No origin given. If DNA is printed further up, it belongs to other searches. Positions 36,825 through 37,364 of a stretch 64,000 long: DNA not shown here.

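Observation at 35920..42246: Tandem array of ~25 paralogous small genes with a C-terminal (R/K)D.TLF.L(R/K)W(S/G) motif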

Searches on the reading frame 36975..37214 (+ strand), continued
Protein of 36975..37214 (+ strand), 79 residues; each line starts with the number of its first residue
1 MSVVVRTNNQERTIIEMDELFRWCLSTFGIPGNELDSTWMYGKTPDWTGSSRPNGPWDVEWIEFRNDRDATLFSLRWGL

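Call 64: fold_search(model_id=the predicted structure, library=viral)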
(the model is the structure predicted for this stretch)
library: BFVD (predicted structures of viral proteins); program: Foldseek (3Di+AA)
matches with E <= 10: 107; with E <= 0.001: 0
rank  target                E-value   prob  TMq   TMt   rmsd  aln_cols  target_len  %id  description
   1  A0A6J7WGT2            1.9e-03  1.00  0.58  0.54   6.3        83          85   26  Uncharacterized protein [uncultured Caudovirales phage]
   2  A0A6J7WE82            1.1e-02  1.00  0.49  0.58   3.8        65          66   25  Uncharacterized protein [uncultured Caudovirales phage]
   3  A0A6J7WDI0            1.4e-02  1.00  0.64  0.53   5.9       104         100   15  Uncharacterized protein [uncultured Caudovirales phage]
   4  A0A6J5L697            1.6e-02  1.00  0.63  0.49   6.1        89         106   18  Uncharacterized protein [uncultured Caudovirales phage]
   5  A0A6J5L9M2            1.7e-02  1.00  0.59  0.55   3.4        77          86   18  Uncharacterized protein [uncultured Caudovirales phage]
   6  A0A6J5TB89            1.8e-02  1.00  0.56  0.66   3.8        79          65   20  Uncharacterized protein [uncultured Caudovirales phage]
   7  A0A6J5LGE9            1.9e-02  1.00  0.56  0.35   4.0        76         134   18  Uncharacterized protein [uncultured Caudovirales phage]
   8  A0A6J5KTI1            2.1e-02  0.98  0.50  0.46   7.3        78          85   26  Uncharacterized protein [uncultured Caudovirales phage]
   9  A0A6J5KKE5            2.5e-02  0.96  0.50  0.52   8.4        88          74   24  Uncharacterized protein [uncultured Caudovirales phage]
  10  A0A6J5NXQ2            3.3e-02  0.99  0.52  0.47   3.6        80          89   20  Uncharacterized protein [uncultured Caudovirales phage]
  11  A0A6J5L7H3            3.5e-02  1.00  0.59  0.68   4.2        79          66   23  Uncharacterized protein [uncultured Caudovirales phage]
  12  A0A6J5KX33            3.5e-02  0.80  0.46  0.40   9.8        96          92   20  Uncharacterized protein [uncultured Caudovirales phage]
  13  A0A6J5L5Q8            3.8e-02  0.99  0.51  0.47   4.2        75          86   19  Uncharacterized protein [uncultured Caudovirales phage]
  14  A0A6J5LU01            4.6e-02  1.00  0.59  0.76   2.6        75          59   20  Uncharacterized protein [uncultured Caudovirales phage]
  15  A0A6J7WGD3            5.2e-02  1.00  0.48  0.43   3.1        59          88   25  Uncharacterized protein [uncultured Caudovirales phage]
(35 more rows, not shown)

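Call 77: search_protein_families(library=phrogs, max_evalue=0.01, proteins=[P0018, P0031, P0057, P0141, P0023, P0063, P0059, P0064])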
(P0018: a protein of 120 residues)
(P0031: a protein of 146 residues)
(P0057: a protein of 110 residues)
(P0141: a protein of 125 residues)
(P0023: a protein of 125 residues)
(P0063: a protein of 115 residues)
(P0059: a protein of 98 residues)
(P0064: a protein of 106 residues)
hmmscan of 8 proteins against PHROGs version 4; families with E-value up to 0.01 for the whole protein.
P0018 (120 aa): 0 families

P0031 (146 aa): 0 families

P0057 (110 aa): 0 families

P0141 (125 aa): 0 families

P0023 (125 aa): 15 families
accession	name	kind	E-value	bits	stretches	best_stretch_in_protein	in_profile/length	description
phrog_1325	-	unknown function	5.6e-08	33.6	1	5-44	44-83/334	-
phrog_25721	-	unknown function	3.8e-07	30.5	1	2-42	40-80/340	-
phrog_2803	-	unknown function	1.1e-06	29.1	1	5-42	45-82/311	-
phrog_6005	-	head and packaging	1.6e-06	26.9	1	4-42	1221-1258/1512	virion structural protein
phrog_24138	-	unknown function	3.6e-06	27.5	1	5-43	43-81/347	-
phrog_5621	-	unknown function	1.3e-05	25.6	1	4-42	42-80/396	-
phrog_38538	-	unknown function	1.7e-05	25.4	1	4-40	42-78/354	-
phrog_2295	-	unknown function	5.2e-05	23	1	3-46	520-563/1183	-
phrog_29838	-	unknown function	7.7e-05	23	1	5-41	43-79/343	-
phrog_5636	-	unknown function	0.00016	21.7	1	5-44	44-83/463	-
phrog_1710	-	unknown function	0.00054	19.4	1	6-42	488-524/783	-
phrog_7459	-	unknown function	0.0013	19.3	1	5-31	33-59/307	-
phrog_1959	-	unknown function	0.0037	17.9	1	5-43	47-92/298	-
phrog_4831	-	unknown function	0.0051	17.5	1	6-38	73-106/360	-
phrog_10792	-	unknown function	0.0089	17.2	0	4-34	80-111/124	-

P0063 (115 aa): 0 families

P0059 (98 aa): 0 families

P0064 (106 aa): 0 families
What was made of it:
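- One relative, P0023, carries a tail-fibre-like N-terminal motif that hits 15 PHROGs of large virion or unknown proteins (call 77).
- Tried and rejected: Some relatives mimic the terminase Walker-A motif (GRQTGKS-like N-termini in P0031 and P0057): no profile support (call 77).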

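Call 93: search_protein_families(library=ncbifam, alignment_id=A2, max_evalue=0.01)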
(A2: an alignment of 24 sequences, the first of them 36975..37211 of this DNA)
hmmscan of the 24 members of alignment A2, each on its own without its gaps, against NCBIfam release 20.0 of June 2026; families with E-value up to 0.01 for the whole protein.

A. member 1, window:36975-37211:+ (79 aa): 0 families

B. families by the number of members that match (of 24 scanned): 1 family
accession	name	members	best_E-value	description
TIGR02296.1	HpaC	1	0.0066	4-hydroxyphenylacetate 3-monooxygenase, reductase component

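Call 94: search_protein_families(library=padloc, alignment_id=A2, max_evalue=0.01)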
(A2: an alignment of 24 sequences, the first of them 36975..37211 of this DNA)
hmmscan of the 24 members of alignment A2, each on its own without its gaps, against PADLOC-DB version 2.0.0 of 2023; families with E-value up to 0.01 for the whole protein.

A. member 1, window:36975-37211:+ (79 aa): 0 families

B. families by the number of members that match (of 24 scanned): 0 families
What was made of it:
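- On Known anti-phage defence proteins (PADLOC) and NCBIfam families: No PADLOC hit and no meaningful NCBIfam hit (calls 93, 94)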

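Call 95: find_encoding_contigs(protein=P0001, flank=2000, max_places=3)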
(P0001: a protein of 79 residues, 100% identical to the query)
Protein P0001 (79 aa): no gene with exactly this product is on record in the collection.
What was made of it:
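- Tried and rejected: Exact look-up of P0001 found no gene on record, so the sample of origin and the rest of the 114.6-kb contig, including its capsid gene, could not be retrieved (call 95).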

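Call 96: list_cluster_members(proteins=[P0001, P0166, P0015, P0168, P0231, P0061])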
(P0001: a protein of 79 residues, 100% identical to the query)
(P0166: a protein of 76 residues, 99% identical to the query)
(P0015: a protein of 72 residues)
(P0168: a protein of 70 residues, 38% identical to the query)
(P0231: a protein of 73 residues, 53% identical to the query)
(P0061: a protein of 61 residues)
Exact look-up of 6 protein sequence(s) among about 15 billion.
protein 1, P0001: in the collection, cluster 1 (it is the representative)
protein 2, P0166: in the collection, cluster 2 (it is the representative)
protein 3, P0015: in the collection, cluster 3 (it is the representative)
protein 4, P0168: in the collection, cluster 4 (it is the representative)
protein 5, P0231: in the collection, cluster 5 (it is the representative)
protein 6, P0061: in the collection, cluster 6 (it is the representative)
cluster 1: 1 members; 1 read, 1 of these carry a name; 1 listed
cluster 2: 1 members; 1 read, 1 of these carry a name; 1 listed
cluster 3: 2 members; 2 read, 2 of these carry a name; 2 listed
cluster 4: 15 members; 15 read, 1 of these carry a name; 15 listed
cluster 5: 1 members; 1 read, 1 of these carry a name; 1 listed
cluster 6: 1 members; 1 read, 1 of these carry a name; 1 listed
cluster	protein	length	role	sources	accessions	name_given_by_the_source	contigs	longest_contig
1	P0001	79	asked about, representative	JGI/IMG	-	hypothetical protein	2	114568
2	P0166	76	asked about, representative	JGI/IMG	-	hypothetical protein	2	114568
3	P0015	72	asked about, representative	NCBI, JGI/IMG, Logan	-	hypothetical protein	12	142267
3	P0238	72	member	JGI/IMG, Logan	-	hypothetical protein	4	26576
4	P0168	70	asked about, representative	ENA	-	-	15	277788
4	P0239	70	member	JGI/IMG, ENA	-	hypothetical protein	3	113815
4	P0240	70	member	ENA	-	-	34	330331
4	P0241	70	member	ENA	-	-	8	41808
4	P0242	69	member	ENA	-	-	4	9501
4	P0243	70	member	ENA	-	-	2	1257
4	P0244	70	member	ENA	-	-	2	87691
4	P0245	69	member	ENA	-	-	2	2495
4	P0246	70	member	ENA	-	-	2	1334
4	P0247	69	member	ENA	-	-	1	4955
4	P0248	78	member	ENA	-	-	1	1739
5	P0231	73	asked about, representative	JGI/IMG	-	hypothetical protein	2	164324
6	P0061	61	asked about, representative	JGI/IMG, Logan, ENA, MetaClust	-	\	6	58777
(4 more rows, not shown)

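Call 100: get_annotated_region(hit=H17, flank=2000)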
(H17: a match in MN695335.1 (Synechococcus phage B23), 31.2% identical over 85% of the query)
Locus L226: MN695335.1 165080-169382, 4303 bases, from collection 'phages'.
description: Synechococcus phage B23, complete genome.
organism: Synechococcus phage B23 (NCBI taxid 2674977)
taxonomy: Viruses; Duplodnaviria; Heunggongvirae; Uroviricota; Caudoviricetes; Kyanoviridae
host: Synechoccus sp.; source: -; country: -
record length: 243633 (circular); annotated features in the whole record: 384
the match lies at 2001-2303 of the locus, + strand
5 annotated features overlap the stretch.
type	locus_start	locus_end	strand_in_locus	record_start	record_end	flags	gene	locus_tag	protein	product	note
CDS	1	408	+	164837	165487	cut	-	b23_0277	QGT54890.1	prohead assembly (scaffolding) protein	gp277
CDS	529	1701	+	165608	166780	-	-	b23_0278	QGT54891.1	prohead assembly (scaffolding) protein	gp278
CDS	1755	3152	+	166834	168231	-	-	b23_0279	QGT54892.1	major capsid protein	gp279; Phage major capsid protein of Caudovirales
CDS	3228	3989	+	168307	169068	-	-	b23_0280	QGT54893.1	hypothetical protein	gp280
CDS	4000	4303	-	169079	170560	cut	-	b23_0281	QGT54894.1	hypothetical protein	gp281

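Call 101: get_annotated_region(hit=H29, flank=2000)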
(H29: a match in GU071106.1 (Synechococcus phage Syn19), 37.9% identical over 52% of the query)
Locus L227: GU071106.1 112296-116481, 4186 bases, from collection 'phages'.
description: Synechococcus phage Syn19, complete genome.
organism: Synechococcus phage Syn19 (NCBI taxid 445684)
taxonomy: Viruses; Duplodnaviria; Heunggongvirae; Uroviricota; Caudoviricetes; Kyanoviridae; Pontusvirus; Pontusvirus syn19
host: Synechococcus sp. WH8109; source: Sargasso Sea; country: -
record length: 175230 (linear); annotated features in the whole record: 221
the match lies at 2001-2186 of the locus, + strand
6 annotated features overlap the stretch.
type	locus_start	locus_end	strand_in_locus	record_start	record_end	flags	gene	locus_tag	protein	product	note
CDS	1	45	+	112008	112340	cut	-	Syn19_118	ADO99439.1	hypothetical protein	T4-LIKE GC: 407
CDS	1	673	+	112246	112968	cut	gp21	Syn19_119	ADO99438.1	prohead core scaffold and protease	T4-LIKE GC: 129; similar to Synechococcus phage S-SM1 protein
CDS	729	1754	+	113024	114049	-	gp22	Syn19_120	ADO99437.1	scaffold prohead core protein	T4-LIKE GC: 408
CDS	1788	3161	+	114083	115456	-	gp23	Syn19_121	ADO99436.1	precursor of major head subunit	T4-LIKE GC: 131; similar to Synechococcus phage S-SM1 protein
CDS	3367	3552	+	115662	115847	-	-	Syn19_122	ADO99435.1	hypothetical protein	T4-LIKE GC: 363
CDS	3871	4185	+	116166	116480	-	-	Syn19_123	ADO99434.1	hypothetical protein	T4-LIKE GC: 49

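Call 102: get_annotated_region(hit=H43, flank=2000)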
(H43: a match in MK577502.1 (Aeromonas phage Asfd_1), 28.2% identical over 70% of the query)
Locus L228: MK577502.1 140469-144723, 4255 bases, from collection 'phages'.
description: Aeromonas phage Asfd_1, partial genome.
organism: Aeromonas phage Asfd_1 (NCBI taxid 2562462)
taxonomy: Viruses; Duplodnaviria; Heunggongvirae; Uroviricota; Caudoviricetes; Straboviridae; Biquartavirus
host: Aeromonas salmonicida; source: sewage; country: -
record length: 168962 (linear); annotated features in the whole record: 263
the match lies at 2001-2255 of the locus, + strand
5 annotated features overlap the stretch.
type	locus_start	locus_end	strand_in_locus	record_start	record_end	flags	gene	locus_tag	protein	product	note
CDS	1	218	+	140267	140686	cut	-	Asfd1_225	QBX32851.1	prohead core protein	-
CDS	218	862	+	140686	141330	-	-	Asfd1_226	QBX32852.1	prohead core protein and protease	gp21 prohead core protein and protease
CDS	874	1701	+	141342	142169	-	-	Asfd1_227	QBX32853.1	prohead core protein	-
CDS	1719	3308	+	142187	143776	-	-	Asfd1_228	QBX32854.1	major capsid protein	-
CDS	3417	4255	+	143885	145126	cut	-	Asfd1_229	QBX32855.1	precursor of head vertex subunit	-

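Call 106: search_protein_families(library=pfam, alignment_id=A2, max_evalue=0.01)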
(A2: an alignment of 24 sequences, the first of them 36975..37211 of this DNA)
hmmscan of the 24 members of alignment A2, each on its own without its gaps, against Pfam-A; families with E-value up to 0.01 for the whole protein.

A. member 1, window:36975-37211:+ (79 aa): 0 families

B. families by the number of members that match (of 24 scanned): 1 family
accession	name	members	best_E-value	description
PF07068.17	Gp23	1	0.00018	Major capsid protein Gp23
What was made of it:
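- On Major capsid protein Gp23 (Pfam PF07068): The other 23 members have no hit (call 106).
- Only g02 of the 24 members has such a segment (call 106).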
